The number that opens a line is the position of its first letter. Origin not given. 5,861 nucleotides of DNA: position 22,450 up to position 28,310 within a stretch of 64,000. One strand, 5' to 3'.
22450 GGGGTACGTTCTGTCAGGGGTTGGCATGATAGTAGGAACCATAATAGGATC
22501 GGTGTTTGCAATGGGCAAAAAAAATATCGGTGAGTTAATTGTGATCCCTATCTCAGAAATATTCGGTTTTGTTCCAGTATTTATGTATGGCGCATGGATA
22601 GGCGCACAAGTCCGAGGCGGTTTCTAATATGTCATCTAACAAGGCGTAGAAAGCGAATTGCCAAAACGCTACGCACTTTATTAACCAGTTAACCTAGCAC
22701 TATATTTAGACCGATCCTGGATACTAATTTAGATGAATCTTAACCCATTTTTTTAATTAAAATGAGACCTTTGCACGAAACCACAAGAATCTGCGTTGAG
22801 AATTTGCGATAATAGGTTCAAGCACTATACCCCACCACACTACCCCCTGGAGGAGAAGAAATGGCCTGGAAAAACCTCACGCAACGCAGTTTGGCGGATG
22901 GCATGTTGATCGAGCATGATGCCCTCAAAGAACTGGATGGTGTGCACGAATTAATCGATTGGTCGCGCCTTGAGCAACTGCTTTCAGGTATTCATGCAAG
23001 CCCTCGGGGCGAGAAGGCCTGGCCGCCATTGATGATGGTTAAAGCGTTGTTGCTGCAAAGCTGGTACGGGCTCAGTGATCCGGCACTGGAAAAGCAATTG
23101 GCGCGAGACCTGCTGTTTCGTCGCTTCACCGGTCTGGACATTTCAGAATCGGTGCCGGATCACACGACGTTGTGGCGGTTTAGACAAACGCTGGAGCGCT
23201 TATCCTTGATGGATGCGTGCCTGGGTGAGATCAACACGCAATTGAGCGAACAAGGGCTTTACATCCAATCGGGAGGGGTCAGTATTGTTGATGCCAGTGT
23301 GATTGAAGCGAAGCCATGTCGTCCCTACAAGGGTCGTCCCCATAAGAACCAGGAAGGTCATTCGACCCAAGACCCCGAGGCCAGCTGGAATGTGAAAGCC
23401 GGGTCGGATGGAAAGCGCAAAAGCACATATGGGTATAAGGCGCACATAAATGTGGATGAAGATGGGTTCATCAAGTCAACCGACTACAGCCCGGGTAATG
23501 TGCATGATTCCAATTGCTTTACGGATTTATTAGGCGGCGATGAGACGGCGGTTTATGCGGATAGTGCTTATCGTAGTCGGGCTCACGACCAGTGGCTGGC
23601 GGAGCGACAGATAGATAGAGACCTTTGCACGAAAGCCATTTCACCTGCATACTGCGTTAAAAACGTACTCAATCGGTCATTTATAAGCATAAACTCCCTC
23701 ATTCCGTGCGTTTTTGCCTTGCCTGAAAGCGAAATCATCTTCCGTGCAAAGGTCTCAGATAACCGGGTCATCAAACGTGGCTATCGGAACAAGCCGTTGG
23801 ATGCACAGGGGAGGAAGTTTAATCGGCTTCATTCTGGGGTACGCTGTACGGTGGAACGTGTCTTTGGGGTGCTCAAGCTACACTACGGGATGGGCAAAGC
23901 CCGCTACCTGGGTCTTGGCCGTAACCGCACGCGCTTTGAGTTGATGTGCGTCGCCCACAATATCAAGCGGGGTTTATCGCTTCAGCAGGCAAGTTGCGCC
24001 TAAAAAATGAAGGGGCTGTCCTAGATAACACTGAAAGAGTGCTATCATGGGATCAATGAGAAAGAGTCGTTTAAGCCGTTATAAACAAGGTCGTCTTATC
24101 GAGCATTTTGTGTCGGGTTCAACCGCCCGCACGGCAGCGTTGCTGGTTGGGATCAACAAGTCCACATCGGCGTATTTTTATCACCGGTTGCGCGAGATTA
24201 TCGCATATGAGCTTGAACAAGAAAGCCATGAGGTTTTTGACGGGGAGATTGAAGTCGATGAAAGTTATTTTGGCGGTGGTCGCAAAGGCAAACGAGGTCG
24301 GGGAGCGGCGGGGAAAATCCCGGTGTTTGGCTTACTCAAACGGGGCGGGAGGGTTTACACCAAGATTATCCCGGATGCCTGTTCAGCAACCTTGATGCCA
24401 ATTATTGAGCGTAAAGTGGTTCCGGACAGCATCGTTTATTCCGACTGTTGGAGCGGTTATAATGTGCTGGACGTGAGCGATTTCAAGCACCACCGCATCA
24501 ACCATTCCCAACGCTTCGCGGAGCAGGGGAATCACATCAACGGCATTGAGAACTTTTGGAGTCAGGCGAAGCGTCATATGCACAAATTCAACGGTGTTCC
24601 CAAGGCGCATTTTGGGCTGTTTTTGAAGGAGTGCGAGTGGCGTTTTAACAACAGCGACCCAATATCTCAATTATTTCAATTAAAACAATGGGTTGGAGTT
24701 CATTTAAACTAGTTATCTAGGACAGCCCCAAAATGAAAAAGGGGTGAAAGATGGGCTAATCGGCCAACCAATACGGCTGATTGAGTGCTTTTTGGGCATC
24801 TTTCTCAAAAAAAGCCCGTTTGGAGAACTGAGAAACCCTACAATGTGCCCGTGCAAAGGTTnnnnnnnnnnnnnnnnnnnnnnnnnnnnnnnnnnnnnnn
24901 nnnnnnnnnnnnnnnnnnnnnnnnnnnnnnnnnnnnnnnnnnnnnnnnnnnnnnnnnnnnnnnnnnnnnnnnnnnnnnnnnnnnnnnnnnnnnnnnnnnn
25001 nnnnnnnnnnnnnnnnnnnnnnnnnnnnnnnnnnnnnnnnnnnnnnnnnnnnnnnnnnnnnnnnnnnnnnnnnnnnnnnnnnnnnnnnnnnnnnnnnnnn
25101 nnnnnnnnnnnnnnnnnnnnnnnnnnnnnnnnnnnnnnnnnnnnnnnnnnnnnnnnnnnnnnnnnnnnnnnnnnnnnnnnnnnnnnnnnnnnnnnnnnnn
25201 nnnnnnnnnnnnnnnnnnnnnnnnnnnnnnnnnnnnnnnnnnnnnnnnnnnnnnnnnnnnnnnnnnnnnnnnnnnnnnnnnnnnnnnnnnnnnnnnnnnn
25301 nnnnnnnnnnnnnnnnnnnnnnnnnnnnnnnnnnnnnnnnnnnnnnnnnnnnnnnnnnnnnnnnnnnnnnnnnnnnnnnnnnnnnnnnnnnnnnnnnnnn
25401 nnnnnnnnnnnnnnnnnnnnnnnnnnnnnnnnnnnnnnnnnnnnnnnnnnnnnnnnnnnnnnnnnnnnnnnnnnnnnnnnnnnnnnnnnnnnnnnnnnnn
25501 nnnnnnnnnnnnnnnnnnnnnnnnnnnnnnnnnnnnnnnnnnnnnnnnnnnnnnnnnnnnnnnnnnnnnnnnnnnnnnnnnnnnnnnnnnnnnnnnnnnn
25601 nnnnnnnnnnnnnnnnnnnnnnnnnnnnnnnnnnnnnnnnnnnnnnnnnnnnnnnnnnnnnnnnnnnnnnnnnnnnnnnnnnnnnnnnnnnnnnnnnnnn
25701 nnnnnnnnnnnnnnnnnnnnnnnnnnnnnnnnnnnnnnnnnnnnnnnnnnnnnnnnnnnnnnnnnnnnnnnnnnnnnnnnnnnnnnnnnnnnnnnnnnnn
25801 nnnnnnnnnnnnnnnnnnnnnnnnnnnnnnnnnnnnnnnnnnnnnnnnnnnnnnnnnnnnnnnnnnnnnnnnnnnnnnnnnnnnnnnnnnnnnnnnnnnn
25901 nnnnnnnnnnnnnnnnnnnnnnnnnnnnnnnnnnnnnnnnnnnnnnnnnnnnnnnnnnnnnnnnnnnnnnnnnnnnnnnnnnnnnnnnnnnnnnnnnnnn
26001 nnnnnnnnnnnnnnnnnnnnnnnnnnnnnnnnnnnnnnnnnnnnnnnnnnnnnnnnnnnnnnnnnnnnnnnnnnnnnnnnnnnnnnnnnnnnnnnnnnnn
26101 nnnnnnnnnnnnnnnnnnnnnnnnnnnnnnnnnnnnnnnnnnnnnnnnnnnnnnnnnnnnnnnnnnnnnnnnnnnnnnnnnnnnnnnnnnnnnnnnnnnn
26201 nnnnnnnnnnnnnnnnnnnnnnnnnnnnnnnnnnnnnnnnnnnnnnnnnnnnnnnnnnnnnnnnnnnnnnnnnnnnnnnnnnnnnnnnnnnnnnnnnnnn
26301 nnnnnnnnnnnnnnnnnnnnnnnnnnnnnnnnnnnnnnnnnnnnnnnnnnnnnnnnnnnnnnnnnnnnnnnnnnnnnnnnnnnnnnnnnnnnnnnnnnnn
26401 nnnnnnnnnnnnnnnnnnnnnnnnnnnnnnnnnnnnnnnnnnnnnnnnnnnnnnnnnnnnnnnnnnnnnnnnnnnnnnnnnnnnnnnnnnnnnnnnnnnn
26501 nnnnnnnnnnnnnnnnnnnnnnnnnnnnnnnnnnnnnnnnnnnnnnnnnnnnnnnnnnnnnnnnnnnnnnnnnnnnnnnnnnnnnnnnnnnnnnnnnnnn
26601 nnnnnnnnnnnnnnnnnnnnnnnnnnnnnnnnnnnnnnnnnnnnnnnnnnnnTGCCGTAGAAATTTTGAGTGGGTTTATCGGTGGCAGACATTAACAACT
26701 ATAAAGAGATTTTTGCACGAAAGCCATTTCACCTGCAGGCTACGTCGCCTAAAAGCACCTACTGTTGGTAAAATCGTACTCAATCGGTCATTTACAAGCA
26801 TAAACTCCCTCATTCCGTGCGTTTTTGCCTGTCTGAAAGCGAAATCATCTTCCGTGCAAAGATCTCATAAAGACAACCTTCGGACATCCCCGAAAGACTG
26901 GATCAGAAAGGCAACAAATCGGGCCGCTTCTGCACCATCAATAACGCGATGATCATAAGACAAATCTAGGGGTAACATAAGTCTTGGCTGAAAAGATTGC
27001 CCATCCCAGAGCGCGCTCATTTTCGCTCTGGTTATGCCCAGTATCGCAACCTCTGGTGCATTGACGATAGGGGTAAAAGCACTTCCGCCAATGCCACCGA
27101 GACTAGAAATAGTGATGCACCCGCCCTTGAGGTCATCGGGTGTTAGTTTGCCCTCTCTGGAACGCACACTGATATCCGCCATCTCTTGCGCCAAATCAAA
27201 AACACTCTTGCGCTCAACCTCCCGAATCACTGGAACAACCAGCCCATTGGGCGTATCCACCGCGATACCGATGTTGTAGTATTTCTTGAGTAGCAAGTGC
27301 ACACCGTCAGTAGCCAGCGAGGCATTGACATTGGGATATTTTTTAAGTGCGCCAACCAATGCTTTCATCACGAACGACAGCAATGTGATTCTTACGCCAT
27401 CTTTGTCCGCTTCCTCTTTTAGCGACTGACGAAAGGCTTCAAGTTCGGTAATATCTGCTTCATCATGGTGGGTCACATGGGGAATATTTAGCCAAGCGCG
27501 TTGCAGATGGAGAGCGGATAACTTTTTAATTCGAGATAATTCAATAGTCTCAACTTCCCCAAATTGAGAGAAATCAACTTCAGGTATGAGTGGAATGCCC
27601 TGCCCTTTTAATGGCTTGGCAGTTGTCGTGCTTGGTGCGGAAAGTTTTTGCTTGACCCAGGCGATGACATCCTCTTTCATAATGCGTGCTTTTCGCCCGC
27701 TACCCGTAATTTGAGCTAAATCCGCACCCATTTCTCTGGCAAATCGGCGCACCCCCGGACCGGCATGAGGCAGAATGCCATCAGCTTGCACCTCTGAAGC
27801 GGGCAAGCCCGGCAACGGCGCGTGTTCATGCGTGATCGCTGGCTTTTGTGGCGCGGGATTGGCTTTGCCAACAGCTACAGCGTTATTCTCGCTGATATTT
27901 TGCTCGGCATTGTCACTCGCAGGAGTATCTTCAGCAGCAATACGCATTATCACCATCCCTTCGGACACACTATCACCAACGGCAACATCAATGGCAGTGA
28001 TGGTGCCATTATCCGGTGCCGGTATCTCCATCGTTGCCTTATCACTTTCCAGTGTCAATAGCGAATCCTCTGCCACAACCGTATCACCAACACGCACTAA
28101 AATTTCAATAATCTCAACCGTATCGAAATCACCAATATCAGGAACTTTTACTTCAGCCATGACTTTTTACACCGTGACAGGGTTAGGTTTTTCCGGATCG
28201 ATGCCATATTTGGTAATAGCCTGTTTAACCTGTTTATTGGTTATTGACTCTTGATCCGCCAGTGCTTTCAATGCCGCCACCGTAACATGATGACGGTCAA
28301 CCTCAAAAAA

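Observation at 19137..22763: Integron gene-cassette array with six attC sites but no integrase (CALIN), between a prophage remnant and an IS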

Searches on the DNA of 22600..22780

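Call 48: search_with_rna_model(model_id=R1, source=window, start=22600, end=22780, filters=off, max_evalue=10, show_alignments=3)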
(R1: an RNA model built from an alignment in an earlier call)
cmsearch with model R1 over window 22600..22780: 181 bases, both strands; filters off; matches with E-value up to 10: 10.
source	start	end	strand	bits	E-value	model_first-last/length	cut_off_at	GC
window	22634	22674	+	2.7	0.63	1-60/60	no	0.46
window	22692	22711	-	1.5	1.2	1-60/60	no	0.35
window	22692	22711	+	1.3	1.3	1-60/60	no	0.35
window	22722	22734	+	0.2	2.5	1-60/60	no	0.15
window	22722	22734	-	-0.3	3.3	1-60/60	no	0.15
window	22622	22632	-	-0.6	3.7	1-60/60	no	0.18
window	22660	22686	-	-0.7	4.1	1-60/60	no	0.44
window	22634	22645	-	-1.8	7.2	1-60/60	no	0.42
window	22610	22618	-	-1.9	8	1-60/60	no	0.78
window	22604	22618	+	-2.2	9.3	1-60/60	no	0.67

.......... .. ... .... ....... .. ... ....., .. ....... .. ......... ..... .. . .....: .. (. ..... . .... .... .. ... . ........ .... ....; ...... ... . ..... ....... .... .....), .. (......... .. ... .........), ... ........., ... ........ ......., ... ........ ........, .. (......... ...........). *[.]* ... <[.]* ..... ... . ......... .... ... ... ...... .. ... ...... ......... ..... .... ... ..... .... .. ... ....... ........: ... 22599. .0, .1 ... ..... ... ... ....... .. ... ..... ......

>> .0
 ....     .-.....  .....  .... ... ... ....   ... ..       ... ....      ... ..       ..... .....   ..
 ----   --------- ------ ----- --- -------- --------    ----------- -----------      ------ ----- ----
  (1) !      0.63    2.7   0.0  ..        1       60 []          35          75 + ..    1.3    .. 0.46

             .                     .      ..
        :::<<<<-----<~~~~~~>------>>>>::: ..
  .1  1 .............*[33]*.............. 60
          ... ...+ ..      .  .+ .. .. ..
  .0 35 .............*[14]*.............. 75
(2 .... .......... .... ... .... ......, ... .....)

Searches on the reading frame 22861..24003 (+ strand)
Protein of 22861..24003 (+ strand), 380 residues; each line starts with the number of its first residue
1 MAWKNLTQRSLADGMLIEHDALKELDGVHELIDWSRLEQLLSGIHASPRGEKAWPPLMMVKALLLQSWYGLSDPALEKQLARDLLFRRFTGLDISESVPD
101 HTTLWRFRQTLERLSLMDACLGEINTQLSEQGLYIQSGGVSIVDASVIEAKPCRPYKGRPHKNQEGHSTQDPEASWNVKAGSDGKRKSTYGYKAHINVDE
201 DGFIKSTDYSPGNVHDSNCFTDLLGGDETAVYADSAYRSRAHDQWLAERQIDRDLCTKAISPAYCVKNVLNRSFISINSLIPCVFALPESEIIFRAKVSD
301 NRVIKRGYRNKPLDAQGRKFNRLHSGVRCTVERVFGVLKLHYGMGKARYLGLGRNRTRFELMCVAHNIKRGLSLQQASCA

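Call 12: search_protein_families(library=pfam, max_evalue=0.01, proteins=[window:22861-24003:+])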
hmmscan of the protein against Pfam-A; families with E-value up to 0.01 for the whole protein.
window:22861-24003:+ (380 aa): 5 families
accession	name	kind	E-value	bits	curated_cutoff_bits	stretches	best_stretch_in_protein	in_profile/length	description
PF05598.16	DUF772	-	3.4e-24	85.1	23.1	1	50-119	1-69/74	Transposase domain (DUF772)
PF01609.27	DDE_Tnp_1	-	2e-22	80.4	23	1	139-368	5-200/200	Transposase DDE domain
PF13359.12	DDE_Tnp_4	-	3.7e-08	33.6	24.8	1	307-345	96-134/158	DDE superfamily endonuclease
PF13751.12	DDE_Tnp_1_6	-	5.3e-08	33.6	25.1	1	325-370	77-123/125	Transposase DDE domain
PF13612.12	DDE_Tnp_1_3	-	1.3e-05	25.6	27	1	189-251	43-105/155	Transposase DDE domain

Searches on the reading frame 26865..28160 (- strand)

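Call 11: search_protein_families(library=pfam, max_evalue=0.001, proteins=[window:26865-28160:-])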
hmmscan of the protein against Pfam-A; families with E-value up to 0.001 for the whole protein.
window:26865-28160:- (431 aa): 3 families
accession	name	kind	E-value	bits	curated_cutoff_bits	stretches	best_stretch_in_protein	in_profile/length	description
PF00198.28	2-oxoacid_dh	-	4.6e-78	262.3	23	1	202-421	3-222/232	2-oxoacid dehydrogenases acyltransferase (catalytic domain)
PF00364.28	Biotin_lipoyl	-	1.6e-20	73.1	22.1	1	3-74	2-73/73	Biotin-requiring enzyme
PF02817.22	E3_binding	-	1e-11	45.3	23.7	1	131-165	1-35/36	e3 binding domain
